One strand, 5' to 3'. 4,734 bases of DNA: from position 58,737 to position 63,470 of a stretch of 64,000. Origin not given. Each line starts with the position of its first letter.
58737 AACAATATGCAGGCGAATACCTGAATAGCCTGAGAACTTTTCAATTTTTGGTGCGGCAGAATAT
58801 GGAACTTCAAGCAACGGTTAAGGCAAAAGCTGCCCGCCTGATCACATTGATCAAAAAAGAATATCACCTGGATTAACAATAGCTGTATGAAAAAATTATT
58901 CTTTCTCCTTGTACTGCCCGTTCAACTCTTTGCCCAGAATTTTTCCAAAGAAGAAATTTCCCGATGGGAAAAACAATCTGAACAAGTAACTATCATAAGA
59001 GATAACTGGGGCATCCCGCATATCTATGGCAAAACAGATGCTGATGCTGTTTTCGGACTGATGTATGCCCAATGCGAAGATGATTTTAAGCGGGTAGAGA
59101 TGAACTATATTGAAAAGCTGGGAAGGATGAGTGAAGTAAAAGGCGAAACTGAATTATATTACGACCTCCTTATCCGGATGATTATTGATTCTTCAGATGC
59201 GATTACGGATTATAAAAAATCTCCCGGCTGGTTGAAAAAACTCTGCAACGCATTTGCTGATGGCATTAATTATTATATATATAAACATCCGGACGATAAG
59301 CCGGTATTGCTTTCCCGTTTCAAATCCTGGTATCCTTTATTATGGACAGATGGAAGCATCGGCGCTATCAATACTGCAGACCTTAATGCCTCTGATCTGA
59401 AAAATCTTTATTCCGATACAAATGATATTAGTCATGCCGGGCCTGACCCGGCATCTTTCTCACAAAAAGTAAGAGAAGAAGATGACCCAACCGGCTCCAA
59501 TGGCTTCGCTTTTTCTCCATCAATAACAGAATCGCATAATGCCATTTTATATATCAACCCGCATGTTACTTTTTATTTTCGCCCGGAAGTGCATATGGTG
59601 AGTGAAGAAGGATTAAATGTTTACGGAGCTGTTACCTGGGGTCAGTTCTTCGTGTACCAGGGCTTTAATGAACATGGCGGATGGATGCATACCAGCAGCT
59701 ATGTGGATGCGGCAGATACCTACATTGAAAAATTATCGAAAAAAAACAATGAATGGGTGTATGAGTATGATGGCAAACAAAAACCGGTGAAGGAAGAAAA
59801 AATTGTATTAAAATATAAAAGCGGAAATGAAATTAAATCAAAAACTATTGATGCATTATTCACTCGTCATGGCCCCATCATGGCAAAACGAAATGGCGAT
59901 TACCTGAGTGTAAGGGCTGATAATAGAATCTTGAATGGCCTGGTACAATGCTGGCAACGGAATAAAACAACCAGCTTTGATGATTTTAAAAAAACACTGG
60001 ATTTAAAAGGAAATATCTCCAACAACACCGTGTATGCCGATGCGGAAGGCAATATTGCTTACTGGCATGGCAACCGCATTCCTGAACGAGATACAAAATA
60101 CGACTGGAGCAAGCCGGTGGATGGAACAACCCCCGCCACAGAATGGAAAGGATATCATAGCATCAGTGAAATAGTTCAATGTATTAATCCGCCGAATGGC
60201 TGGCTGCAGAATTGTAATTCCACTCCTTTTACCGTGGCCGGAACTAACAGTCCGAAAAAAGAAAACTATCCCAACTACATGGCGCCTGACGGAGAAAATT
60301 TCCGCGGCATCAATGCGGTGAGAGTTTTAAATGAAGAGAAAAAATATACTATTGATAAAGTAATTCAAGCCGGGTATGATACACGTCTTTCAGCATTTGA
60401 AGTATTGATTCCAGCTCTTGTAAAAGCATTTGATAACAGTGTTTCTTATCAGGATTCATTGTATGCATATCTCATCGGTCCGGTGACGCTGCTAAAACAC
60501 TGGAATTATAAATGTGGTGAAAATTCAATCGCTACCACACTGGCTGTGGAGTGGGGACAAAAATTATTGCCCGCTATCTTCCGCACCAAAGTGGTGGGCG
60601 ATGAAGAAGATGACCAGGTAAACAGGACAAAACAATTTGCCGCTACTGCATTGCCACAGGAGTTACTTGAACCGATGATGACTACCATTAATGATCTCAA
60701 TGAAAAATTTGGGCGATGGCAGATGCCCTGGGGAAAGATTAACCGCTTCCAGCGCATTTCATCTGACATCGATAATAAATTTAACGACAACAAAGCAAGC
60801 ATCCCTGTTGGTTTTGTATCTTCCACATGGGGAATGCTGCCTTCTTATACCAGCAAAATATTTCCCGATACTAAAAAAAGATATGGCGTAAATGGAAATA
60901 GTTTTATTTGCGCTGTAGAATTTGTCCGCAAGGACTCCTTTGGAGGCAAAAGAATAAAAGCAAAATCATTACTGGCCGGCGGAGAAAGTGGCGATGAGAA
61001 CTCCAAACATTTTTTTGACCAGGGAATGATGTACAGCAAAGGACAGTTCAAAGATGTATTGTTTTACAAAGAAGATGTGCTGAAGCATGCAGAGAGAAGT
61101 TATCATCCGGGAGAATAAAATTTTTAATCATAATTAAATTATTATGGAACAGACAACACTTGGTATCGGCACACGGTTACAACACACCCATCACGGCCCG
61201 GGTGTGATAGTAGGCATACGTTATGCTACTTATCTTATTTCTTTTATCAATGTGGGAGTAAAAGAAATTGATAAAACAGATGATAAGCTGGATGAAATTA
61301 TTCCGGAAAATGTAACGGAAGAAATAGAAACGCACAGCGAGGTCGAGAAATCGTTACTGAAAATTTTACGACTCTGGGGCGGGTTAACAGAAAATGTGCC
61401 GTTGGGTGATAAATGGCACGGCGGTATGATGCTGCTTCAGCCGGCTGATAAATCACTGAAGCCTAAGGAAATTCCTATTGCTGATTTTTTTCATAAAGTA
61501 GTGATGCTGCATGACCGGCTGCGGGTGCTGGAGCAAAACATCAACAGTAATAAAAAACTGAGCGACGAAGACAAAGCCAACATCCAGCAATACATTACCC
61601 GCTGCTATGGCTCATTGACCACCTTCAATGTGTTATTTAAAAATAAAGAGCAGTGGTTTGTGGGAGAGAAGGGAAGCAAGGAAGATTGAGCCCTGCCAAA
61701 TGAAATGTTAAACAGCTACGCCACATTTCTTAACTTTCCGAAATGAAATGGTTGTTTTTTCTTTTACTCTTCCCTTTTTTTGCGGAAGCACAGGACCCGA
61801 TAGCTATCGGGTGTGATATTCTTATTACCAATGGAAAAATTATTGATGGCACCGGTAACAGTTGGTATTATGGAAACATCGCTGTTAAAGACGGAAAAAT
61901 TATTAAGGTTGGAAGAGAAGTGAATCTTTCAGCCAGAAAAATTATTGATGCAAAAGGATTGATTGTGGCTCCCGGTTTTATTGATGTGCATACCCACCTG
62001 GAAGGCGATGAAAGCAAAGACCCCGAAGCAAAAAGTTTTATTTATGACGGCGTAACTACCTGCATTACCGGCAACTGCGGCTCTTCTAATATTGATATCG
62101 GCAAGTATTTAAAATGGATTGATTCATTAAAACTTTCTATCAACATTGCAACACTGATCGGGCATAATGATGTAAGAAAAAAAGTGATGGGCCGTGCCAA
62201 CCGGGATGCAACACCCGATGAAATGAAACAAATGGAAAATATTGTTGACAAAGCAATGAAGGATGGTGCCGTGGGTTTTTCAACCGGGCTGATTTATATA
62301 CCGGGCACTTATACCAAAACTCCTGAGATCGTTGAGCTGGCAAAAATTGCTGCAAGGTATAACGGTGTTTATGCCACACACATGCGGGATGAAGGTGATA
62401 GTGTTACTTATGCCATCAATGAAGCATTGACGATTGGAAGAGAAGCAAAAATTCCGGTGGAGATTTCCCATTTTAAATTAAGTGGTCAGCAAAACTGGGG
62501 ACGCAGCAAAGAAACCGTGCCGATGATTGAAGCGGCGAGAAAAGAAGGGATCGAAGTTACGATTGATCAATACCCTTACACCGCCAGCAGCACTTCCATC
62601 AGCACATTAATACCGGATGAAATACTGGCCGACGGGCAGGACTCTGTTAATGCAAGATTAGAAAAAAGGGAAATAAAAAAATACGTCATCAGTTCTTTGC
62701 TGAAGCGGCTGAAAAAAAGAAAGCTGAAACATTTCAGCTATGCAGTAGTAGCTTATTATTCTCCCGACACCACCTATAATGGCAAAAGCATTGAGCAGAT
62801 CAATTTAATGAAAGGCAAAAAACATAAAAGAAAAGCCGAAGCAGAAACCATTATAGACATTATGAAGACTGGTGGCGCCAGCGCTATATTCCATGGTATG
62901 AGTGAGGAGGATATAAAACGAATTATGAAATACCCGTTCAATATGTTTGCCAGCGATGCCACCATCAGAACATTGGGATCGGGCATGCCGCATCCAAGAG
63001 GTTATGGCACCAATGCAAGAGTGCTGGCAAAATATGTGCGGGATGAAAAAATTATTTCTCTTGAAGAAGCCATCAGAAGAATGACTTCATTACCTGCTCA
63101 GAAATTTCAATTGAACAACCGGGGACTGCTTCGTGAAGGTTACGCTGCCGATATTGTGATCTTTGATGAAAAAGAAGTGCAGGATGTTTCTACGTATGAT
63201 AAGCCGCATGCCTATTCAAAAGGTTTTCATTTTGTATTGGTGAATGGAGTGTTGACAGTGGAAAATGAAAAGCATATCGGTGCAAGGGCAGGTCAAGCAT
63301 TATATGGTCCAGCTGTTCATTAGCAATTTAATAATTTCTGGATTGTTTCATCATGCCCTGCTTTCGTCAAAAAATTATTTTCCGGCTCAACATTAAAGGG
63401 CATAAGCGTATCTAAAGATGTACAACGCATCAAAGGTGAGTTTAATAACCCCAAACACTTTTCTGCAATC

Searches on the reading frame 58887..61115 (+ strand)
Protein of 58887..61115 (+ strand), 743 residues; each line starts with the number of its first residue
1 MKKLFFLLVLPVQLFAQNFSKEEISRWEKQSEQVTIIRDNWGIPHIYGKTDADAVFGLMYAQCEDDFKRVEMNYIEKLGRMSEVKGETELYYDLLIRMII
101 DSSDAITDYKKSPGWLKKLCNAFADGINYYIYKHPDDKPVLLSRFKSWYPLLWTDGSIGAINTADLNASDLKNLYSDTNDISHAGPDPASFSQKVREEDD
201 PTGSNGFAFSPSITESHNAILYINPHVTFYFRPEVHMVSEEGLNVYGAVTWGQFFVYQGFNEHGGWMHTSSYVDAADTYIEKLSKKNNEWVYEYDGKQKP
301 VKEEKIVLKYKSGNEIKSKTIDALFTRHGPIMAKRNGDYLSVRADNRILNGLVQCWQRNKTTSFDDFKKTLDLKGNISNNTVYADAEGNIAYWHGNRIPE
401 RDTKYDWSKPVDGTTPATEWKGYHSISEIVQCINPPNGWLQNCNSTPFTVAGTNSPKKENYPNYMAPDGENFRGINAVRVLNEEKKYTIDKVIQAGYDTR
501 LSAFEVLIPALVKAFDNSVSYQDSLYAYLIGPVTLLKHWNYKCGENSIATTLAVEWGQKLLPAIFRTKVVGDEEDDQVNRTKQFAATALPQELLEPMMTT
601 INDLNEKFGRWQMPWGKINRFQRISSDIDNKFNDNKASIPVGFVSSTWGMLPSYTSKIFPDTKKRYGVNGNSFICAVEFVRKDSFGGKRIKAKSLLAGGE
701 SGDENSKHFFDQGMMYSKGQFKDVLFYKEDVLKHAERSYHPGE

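Call 39: search_protein_families(library=pfam, proteins=[window:58887-61115:+], max_evalue=0.00001)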
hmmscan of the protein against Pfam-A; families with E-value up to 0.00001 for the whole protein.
window:58887-61115:+ (743 aa): 1 family
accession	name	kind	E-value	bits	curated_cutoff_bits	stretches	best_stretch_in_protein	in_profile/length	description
PF01804.23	Penicil_amidase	-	1.9e-113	381.3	21.3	1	33-731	1-673/675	Penicillin amidase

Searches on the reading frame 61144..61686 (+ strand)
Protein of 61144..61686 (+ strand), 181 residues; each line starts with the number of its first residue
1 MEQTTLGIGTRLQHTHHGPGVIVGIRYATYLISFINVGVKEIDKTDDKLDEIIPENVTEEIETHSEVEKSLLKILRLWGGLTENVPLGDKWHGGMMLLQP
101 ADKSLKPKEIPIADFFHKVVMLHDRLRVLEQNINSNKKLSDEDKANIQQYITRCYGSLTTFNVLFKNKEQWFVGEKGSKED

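Call 39: search_protein_families(library=pfam, proteins=[window:61144-61686:+], max_evalue=0.00001)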
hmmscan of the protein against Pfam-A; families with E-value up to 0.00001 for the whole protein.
window:61144-61686:+ (181 aa): 0 families
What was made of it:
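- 61144..61689 (+): 181-aa protein with no Pfam match that recurs just downstream of arrays. No Pfam match (call 39).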

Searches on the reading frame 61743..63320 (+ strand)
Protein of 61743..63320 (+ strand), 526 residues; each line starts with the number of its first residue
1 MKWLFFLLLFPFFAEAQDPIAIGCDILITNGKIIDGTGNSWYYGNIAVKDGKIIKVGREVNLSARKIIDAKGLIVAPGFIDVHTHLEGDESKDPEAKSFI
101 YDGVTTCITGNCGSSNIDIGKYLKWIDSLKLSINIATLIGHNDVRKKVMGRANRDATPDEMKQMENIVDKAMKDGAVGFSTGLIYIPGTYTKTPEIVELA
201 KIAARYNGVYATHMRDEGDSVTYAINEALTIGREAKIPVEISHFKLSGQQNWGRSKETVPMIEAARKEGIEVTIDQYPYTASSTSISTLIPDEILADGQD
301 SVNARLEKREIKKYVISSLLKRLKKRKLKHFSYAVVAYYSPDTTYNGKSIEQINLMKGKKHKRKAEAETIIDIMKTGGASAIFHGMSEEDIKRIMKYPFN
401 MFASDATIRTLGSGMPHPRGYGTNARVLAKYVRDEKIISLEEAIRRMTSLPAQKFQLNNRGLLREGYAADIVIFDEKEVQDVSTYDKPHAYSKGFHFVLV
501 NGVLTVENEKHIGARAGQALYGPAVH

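Call 39: search_protein_families(library=pfam, proteins=[window:61743-63320:+], max_evalue=0.00001)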
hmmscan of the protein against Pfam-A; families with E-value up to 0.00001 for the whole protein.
window:61743-63320:+ (526 aa): 2 families
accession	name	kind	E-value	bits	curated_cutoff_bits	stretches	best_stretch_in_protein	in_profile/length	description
PF07969.17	Amidohydro_3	-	5.4e-28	99.1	29.7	1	66-505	1-471/472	Amidohydrolase family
PF01979.26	Amidohydro_1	-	1.2e-15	58.1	25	1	74-226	1-167/345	Amidohydrolase family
